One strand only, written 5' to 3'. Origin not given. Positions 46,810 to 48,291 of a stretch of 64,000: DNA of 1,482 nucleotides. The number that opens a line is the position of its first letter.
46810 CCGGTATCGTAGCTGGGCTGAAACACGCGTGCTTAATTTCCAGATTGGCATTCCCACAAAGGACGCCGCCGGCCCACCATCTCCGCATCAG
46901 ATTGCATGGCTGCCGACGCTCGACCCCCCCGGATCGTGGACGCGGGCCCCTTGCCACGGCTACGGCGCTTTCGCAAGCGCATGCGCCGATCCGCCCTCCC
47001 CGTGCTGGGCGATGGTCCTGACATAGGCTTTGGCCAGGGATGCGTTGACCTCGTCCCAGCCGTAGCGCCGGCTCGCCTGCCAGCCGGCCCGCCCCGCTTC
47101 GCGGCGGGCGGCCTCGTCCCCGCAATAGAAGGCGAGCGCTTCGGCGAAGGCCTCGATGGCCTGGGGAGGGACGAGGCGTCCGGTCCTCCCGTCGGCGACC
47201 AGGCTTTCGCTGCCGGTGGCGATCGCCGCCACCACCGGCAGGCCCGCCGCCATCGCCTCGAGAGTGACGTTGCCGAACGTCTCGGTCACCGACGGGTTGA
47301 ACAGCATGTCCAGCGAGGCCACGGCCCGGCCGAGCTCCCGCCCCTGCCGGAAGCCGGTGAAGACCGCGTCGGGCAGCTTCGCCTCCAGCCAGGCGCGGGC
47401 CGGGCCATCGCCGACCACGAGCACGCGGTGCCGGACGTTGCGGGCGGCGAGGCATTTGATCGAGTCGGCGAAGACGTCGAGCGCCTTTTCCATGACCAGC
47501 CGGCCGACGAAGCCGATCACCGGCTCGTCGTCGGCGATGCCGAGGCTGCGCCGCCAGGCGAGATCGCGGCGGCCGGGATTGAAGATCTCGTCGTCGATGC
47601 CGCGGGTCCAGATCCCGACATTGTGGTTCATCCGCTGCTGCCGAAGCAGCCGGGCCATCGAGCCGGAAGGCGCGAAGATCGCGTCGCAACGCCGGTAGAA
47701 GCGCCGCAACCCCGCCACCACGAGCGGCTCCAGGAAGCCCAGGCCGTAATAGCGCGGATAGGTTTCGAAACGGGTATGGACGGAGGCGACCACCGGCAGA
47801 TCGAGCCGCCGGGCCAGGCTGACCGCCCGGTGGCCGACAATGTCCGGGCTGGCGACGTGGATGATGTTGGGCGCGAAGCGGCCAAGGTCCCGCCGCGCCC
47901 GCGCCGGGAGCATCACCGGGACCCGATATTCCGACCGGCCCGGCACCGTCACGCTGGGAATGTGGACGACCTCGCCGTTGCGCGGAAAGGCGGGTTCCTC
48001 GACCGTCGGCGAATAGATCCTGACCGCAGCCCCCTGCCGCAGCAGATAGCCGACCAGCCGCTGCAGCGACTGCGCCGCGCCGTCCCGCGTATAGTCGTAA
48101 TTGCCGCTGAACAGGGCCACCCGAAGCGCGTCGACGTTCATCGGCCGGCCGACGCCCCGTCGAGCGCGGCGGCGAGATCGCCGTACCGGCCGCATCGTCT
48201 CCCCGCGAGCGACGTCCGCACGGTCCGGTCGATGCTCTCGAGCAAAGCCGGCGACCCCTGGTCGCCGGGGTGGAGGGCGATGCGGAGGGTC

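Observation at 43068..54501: Eleven co-directional genes: three glycosyltransferases, two deacetylase-like proteins, membrane proteins and an LptF/G-like permease. Candidate amino-sugar glycolipid (glycosphingolipid?) assembly/export locus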

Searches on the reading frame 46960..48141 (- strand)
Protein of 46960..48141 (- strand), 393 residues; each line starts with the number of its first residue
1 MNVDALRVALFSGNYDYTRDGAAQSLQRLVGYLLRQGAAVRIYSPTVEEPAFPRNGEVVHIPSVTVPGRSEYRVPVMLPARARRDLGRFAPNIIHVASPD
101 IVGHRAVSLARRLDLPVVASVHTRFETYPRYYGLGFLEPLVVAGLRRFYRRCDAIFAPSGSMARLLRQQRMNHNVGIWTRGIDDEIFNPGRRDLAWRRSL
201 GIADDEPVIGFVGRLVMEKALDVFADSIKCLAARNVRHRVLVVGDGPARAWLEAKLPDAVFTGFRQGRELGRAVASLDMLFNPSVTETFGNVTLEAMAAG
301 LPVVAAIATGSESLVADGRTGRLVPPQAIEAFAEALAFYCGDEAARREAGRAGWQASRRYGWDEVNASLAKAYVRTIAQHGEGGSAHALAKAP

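Call 5: search_protein_families(library=pfam, proteins=[window:46960-48141:-], max_evalue=0.01)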
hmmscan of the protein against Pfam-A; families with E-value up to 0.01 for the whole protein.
window:46960-48141:- (393 aa): 7 families
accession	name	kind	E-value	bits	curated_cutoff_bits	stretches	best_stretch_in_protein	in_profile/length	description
PF13692.12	Glyco_trans_1_4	-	4.7e-31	108.4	27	1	206-337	1-137/142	Glycosyl transferases group 1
PF13439.12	Glyco_transf_4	-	4.8e-27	95.5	28.5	1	20-185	2-169/170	Glycosyltransferase Family 4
PF00534.26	Glycos_transf_1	-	1.6e-25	90.1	26.4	1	196-352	5-168/172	Glycosyl transferases group 1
PF13579.12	Glyco_trans_4_4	-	3.4e-17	63.7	29.7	1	21-170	2-146/158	Glycosyl transferase 4-like domain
PF13524.12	Glyco_trans_1_2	-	4e-08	33.8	25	1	233-358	10-130/144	Glycosyl transferase-like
PF20706.3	GT4-conflict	-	5.3e-07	29.4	26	1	268-364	273-380/385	Family 4 Glycosyltransferase in conflict systems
PF05836.17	Chorion_S16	-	0.0048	17.6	25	0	326-373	11-58/108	Chorion protein S16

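Call 12: search_protein_families(library=ncbifam, proteins=[window:46960-48141:-], max_evalue=0.001)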
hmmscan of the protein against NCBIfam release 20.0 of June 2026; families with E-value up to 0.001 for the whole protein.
window:46960-48141:- (393 aa): 33 families (the best 25 are shown)
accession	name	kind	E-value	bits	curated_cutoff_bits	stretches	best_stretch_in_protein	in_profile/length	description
NF053787.1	GlcN_PG_synth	equivalog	1.7e-48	165.3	480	1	54-375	47-358/361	N-acetylglucosaminyl phosphatidylglycerol synthase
TIGR03088.1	stp2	hypoth_equivalog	1.7e-26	93.2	409.05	1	175-374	162-371/374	TIGR03088 family PEP-CTERM/XrtA system glycosyltransferase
TIGR03449.1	mycothiol_MshA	equivalog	3e-24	85.7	462.5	1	173-377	188-404/406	D-inositol-3-phosphate glycosyltransferase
TIGR04063.1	stp3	hypoth_equivalog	1.8e-21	76.5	442.05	1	64-371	66-390/397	TIGR04063 family PEP-CTERM/XrtA system glycosyltransferase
NF049988.1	MGlcDAGSynMgs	equivalog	1.4e-18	67.5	400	1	7-321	2-334/398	alpha-monoglucosyldiacylglycerol synthase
TIGR04157.1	glyco_rSAM_CFB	subfamily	1.9e-17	63.3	400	1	146-323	164-347/406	TIGR04157 family glycosyltransferase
TIGR02149.1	glgA_Coryne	subfamily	1.5e-16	60.5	302.4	1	275-373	282-387/391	glycogen synthase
NF041876.1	EPS_EpsE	equivalog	3.6e-16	59.4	400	1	170-354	183-373/389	exopolysaccharide biosynthesis GT4 family glycosyltransferase EpsE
NF047684.1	TeichurnBiosyTuaC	equivalog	3.4e-15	55.8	550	1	102-373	120-386/391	teichuronic acid biosynthesis protein TuaC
NF038298.1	EPS_HpsO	equivalog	6.9e-15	54.7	575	1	87-255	86-248/388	hormogonium polysaccharide biosynthesis glycosyltransferase HpsO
NF053513.1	Gtran_IagA_BgsA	equivalog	4.3e-14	52.3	460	1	92-306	45-265/333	LTA glycolipid anchor biosynthesis glycosyltransferase, IagA/BgsA family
TIGR03999.1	thiol_BshA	equivalog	9.7e-14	51.1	273.7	1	169-361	163-358/375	N-acetyl-alpha-D-glucosaminyl L-malate synthase BshA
NF038295.1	EPS_HpsP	equivalog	5.2e-12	45.5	550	1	195-374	196-385/388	hormogonium polysaccharide biosynthesis glycosyltransferase HpsP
TIGR04005.1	wcaL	equivalog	1.7e-11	43.6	537.6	1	210-340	226-368/406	colanic acid biosynthesis glycosyltransferase WcaL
TIGR04047.1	MSMEG_0565_glyc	hypoth_equivalog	2.2e-11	43.5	259.85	1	260-373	260-371/373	MSMEG_0565 family glycosyltransferase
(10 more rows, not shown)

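Call 73: find_homologous_proteins(query=window:46960-48141:-, max_evalue=1e-10)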
Query window:46960-48141:- (393 aa): 7999 proteins with E <= 1e-10 among 8000 candidates; the best 120 are listed.
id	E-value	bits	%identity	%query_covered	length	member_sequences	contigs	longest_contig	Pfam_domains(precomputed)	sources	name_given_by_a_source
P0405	2.7e-256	867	99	100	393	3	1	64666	PF00534.27,PF13579.13,PF13524.13,PF13439.13,PF20706.4,PF13692.13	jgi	jgi:phosphatidylinositol alpha 1,6-mannosyltransferase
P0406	5.6e-231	784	90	99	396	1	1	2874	PF00534.27,PF13579.13,PF13524.13,PF13439.13,PF20706.4,PF13692.13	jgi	jgi:glycosyltransferase involved in cell wall biosynthesis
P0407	1.1e-190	652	75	98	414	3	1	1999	PF00534.27,PF13579.13,PF13439.13,PF13692.13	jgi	jgi:phosphatidylinositol alpha 1,6-mannosyltransferase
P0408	2.4e-190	650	75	98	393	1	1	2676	PF00534.27,PF13579.13,PF13439.13,PF20706.4,PF13692.13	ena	-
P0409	1.3e-189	648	74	100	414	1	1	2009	PF00534.27,PF13579.13,PF13524.13,PF13439.13,PF20706.4,PF13692.13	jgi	jgi:glycosyltransferase involved in cell wall biosynthesis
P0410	1.9e-189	647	75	97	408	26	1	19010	PF00534.27,PF13579.13,PF13524.13,PF13439.13,PF20706.4,PF13692.13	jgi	jgi:phosphatidylinositol alpha 1,6-mannosyltransferase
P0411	5.1e-189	646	76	98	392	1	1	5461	PF00534.27,PF13579.13,PF13439.13,PF20706.4,PF13692.13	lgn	-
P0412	1.2e-188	645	73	100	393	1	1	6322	PF00534.27,PF13579.13,PF13524.13,PF13439.13,PF20706.4,PF13692.13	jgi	jgi:phosphatidylinositol alpha 1,6-mannosyltransferase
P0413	2.2e-188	644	75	98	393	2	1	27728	PF00534.27,PF13579.13,PF13524.13,PF13439.13,PF20706.4,PF13692.13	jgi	jgi:glycosyltransferase involved in cell wall biosynthesis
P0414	2.3e-188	644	75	98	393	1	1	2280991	PF00534.27,PF13579.13,PF13524.13,PF13439.13,PF20706.4,PF13692.13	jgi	jgi:phosphatidylinositol alpha 1,6-mannosyltransferase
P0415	2.4e-188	644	75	98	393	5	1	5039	PF00534.27,PF13579.13,PF13524.13,PF13439.13,PF20706.4,PF13692.13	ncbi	ncbi:MAG: glycosyltransferase family 4 protein [Allosphingosinicella sp.]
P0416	2.7e-188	644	76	98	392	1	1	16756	PF00534.27,PF13579.13,PF13439.13,PF20706.4,PF13692.13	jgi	jgi:glycosyltransferase involved in cell wall biosynthesis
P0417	2.9e-188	644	76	98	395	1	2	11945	PF00534.27,PF13579.13,PF13524.13,PF13439.13,PF20706.4,PF13692.13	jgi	jgi:phosphatidylinositol alpha 1,6-mannosyltransferase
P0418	3.2e-188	643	76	98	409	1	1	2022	PF00534.27,PF13579.13,PF13524.13,PF13439.13,PF20706.4,PF13692.13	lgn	-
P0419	4.5e-188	643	74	98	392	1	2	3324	PF00534.27,PF13579.13,PF13524.13,PF13439.13,PF20706.4,PF13692.13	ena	-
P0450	1.3e-185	635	73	98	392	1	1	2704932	PF00534.27,PF13579.13,PF13524.13,PF13439.13,PF20706.4,PF13692.13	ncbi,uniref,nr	ncbi:glycosyltransferase family 4 protein [Sphingosinicella humi]|uniref:Glycosyl transferase family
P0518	2.1e-183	628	72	98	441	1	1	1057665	PF00534.27,PF13579.13,PF13524.13,PF13439.13,PF20706.4,PF13692.13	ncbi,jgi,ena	-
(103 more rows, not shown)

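Call 74: find_encoding_contigs(protein=P0450, flank=8000, max_places=2)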
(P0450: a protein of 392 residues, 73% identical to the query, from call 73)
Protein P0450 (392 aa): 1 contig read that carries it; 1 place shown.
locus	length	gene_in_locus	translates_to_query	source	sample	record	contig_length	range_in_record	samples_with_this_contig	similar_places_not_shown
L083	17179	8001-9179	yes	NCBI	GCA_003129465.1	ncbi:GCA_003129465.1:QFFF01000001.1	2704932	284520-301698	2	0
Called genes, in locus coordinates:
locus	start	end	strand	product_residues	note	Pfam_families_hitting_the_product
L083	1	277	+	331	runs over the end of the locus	PF00561:Abhydrolase_1 (weak), PF12697:Abhydrolase_6 (weak)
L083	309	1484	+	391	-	PF00108:Thiolase_N, PF02803:Thiolase_C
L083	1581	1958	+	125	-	PF05239:PRC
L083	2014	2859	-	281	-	PF00149:Metallophos, PF12850:Metallophos_2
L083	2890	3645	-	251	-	PF00005:ABC_tran, PF13304:AAA_21 (faint)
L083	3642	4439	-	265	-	PF02405:MlaE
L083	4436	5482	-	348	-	PF01168:Ala_racemase_N, PF00842:Ala_racemase_C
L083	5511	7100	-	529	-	PF00083:Sugar_tr, PF07690:MFS_1, PF00083:Sugar_tr (weak)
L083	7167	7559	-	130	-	PF04828:GFA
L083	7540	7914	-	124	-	PF01588:tRNA_bind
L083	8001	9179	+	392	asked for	PF13439:Glyco_transf_4, PF13579:Glyco_trans_4_4, PF00534:Glycos_transf_1, PF20706:GT4-conflict (weak), PF13692:Glyco_trans_1_4, PF13524:Glyco_trans_1_2 (weak)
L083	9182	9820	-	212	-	PF03551:PadR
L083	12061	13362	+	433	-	PF01078:Mg_chelatase (faint), PF05496:RuvB_N, PF00158:Sigma54_activat (faint), PF13191:AAA_16 (faint), PF00004:AAA, PF07728:AAA_5 (weak), PF16193:AAA_assoc_2, PF12002:MgsA_C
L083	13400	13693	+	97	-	PF09722:Xre_MbcA_ParS_C (weak)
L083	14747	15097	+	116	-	PF00072:Response_reg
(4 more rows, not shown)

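Call 75: find_encoding_contigs(protein=P0518, flank=8000, max_places=2)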
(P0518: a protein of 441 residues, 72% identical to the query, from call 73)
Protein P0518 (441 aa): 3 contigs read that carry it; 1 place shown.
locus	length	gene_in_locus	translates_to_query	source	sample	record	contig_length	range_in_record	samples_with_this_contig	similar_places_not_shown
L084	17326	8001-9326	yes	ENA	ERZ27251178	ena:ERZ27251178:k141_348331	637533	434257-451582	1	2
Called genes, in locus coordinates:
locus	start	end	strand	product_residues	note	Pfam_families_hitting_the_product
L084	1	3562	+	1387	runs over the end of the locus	PF04563:RNA_pol_Rpb2_1, PF04561:RNA_pol_Rpb2_2, PF04565:RNA_pol_Rpb2_3, PF10385:RNA_pol_Rpb2_45, PF00562:RNA_pol_Rpb2_6, PF04560:RNA_pol_Rpb2_7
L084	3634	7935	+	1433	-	PF04997:RNA_pol_Rpb1_1, PF00623:RNA_pol_Rpb1_2, PF04983:RNA_pol_Rpb1_3, PF05000:RNA_pol_Rpb1_4, PF04998:RNA_pol_Rpb1_5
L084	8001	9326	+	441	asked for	PF13439:Glyco_transf_4, PF13579:Glyco_trans_4_4, PF20706:GT4-conflict, PF00534:Glycos_transf_1, PF13692:Glyco_trans_1_4, PF13524:Glyco_trans_1_2 (weak)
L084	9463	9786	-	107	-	PF09981:DUF2218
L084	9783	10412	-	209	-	PF03551:PadR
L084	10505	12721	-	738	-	PF00930:DPPIV_N, PF26549:Tricorn_N (weak), PF12146:Hydrolase_4 (faint), PF02129:Peptidase_S15, PF00326:Peptidase_S9, PF00561:Abhydrolase_1 (faint), PF01738:DLH (weak)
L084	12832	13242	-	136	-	PF01245:Ribosomal_L19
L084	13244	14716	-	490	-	PF01746:tRNA_m1G_MT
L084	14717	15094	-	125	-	PF01850:PIN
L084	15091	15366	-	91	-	-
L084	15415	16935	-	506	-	PF00144:Beta-lactamase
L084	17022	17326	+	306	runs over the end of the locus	PF00070:Pyr_redox (faint), PF01266:DAO (faint), PF03486:HI0933_like (faint), PF07992:Pyr_redox_2, PF13241:NAD_binding_7 (faint), PF13450:NAD_binding_8 (faint), PF13738:Pyr_redox_3 (faint)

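Call 86: search_solved_structures(query=window:46960-48141:-, max_evalue=1e-8)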
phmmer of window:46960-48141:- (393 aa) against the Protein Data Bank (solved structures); distinct sequences matched with E-value up to 1e-8: 10.
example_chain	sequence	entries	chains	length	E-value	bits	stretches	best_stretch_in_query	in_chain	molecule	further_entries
3c4q_A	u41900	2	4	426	2.1e-18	69.5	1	175-387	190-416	Predicted glycosyltransferases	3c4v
3c48_A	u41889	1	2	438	3.4e-18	68.8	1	175-387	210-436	Predicted glycosyltransferases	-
6kih_A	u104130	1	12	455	2.2e-12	49.7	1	197-380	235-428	Tll1590 protein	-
5ze7_B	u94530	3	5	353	2.2e-11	46.4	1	204-338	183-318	UDP-glucose:tetrahydrobiopterin glucosyltransferase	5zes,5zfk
5zer_A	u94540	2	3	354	2.2e-11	46.4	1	204-338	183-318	UDP-glucose:tetrahydrobiopterin glucosyltransferase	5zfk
6tvp_A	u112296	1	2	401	2.4e-09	39.7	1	52-370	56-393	Alpha-maltose-1-phosphate synthase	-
3okc_A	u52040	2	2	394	3.5e-09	39.2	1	180-365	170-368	GDP-mannose-dependent alpha-(1-6)-phosphatidylinositol monomannoside mannosyltransferase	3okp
3oka_A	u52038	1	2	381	3.6e-09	39.1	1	180-364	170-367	GDP-mannose-dependent alpha-(1-6)-phosphatidylinositol monomannoside mannosyltransferase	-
4n9w_A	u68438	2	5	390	5.5e-09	38.5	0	207-376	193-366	GDP-mannose-dependent alpha-(1-2)-phosphatidylinositol mannosyltransferase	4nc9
2gej_A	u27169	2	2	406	5.5e-09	38.5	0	208-376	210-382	PHOSPHATIDYLINOSITOL MANNOSYLTRANSFERASE (PimA)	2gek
